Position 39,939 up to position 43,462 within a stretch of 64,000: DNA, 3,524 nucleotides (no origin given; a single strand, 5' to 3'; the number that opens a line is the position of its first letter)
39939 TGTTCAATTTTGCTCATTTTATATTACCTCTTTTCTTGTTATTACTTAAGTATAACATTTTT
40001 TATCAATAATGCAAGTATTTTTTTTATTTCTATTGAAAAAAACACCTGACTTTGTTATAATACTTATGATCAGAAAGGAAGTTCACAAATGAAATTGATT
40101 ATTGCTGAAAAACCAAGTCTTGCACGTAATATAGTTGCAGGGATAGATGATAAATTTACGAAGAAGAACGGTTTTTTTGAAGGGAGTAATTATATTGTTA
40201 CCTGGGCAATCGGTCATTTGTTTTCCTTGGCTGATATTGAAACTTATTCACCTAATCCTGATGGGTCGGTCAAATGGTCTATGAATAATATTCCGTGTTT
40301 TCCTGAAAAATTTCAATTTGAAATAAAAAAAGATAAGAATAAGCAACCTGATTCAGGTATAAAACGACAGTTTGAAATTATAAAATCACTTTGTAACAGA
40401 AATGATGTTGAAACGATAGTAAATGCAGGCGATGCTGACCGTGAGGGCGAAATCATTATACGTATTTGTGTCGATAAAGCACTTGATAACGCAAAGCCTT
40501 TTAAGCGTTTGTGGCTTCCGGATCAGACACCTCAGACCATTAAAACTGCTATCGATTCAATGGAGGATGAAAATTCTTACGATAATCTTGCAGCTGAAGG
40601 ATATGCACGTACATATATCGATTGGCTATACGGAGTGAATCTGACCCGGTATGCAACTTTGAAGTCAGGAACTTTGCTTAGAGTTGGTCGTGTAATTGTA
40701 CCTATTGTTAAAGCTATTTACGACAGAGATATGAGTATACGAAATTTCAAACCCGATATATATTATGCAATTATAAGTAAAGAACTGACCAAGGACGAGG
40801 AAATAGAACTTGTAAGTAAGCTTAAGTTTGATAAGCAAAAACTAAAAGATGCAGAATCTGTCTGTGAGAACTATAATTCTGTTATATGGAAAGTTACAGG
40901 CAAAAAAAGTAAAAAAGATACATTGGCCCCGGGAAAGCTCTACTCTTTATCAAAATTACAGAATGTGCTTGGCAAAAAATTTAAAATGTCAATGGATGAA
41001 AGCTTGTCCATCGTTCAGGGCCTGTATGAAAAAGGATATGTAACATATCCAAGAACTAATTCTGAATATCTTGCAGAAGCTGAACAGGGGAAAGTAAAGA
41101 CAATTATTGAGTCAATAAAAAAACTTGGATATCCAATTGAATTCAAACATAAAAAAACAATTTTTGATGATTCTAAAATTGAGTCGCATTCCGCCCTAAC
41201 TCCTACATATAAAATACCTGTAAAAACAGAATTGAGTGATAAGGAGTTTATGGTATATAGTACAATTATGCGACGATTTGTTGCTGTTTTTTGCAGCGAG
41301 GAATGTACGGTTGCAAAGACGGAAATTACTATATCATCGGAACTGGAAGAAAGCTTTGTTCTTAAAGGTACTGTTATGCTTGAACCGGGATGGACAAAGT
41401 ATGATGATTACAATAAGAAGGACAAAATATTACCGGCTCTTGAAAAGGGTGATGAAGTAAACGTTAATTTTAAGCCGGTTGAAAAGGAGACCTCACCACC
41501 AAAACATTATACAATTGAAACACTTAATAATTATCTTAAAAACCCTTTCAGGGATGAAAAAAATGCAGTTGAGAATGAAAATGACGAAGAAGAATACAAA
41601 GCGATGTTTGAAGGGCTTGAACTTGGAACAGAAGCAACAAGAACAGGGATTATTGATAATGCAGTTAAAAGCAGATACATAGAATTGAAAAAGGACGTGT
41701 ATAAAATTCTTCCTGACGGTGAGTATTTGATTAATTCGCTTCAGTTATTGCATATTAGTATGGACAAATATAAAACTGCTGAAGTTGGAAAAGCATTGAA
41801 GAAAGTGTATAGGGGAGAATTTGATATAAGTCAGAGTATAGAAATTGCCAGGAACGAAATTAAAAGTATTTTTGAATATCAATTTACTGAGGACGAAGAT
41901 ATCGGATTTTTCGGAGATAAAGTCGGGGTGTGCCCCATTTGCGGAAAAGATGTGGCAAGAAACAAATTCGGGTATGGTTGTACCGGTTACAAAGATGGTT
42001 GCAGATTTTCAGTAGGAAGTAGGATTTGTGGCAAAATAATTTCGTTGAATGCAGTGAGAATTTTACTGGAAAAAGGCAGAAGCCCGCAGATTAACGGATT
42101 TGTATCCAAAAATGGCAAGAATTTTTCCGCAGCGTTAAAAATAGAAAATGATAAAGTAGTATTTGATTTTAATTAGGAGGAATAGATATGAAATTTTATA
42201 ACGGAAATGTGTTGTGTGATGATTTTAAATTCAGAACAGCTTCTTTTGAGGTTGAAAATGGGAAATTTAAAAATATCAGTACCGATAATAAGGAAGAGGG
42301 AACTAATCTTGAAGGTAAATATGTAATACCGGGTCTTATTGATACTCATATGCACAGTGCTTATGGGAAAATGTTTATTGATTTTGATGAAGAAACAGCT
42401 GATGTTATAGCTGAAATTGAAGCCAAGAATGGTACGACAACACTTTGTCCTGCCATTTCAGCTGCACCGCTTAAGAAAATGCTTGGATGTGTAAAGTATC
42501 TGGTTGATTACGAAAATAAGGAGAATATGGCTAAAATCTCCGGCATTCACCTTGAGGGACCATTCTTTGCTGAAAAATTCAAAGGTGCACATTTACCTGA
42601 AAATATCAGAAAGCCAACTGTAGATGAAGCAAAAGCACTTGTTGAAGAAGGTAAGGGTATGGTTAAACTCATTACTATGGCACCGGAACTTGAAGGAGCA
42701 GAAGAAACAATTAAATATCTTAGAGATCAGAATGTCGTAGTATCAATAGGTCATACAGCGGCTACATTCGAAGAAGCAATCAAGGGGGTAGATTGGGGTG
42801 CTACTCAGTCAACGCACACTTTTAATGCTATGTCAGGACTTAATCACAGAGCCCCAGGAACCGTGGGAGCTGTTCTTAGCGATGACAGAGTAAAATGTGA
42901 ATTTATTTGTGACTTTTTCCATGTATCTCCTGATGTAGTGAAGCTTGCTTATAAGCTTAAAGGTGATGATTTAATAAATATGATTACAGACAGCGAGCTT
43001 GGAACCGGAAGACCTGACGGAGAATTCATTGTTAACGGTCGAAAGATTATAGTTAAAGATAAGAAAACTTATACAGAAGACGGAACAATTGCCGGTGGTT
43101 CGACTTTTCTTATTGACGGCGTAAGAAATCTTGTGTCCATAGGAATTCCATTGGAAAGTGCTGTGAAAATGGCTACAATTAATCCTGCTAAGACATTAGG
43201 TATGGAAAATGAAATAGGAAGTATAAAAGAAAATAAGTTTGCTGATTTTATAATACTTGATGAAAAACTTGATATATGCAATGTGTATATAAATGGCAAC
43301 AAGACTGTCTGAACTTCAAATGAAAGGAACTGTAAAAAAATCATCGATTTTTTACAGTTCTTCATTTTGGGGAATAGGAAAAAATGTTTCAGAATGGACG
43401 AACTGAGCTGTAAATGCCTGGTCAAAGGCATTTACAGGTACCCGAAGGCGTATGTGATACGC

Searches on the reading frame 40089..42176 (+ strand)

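Call 87: search_protein_families(library=pfam, proteins=[window:40089-42176:+], max_evalue=0.00001)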
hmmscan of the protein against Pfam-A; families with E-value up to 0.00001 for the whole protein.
window:40089-42176:+ (695 aa): 3 families
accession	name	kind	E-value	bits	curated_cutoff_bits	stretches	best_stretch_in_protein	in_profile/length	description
PF01131.25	Topoisom_bac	-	4e-79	267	35.1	1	164-581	3-407/411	DNA topoisomerase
PF13342.12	Toprim_Crpt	-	1.1e-19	70.5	32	1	637-695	1-60/60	C-terminal repeat of topoisomerase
PF01751.28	Toprim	-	9.1e-08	32.6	23.1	1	2-125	1-74/96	Toprim domain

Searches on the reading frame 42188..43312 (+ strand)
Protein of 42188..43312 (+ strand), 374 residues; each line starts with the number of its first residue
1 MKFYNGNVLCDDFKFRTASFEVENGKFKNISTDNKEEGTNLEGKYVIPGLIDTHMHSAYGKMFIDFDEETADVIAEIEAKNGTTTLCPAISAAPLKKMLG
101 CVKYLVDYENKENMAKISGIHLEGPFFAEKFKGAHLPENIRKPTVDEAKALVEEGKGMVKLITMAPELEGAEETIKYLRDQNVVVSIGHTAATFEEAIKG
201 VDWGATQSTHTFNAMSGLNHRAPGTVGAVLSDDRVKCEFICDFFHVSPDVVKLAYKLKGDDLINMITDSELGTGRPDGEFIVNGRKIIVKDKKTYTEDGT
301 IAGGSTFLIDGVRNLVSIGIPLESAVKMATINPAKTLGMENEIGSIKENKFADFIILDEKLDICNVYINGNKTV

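Call 87: search_protein_families(library=pfam, proteins=[window:42188-43312:+], max_evalue=0.00001)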
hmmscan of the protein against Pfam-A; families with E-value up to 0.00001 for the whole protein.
window:42188-43312:+ (374 aa): 2 families
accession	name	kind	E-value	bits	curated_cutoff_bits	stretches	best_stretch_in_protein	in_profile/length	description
PF01979.26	Amidohydro_1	-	2.9e-26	93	25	1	45-370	1-342/345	Amidohydrolase family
PF07969.17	Amidohydro_3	-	1.3e-14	55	29.7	1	319-360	406-447/472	Amidohydrolase family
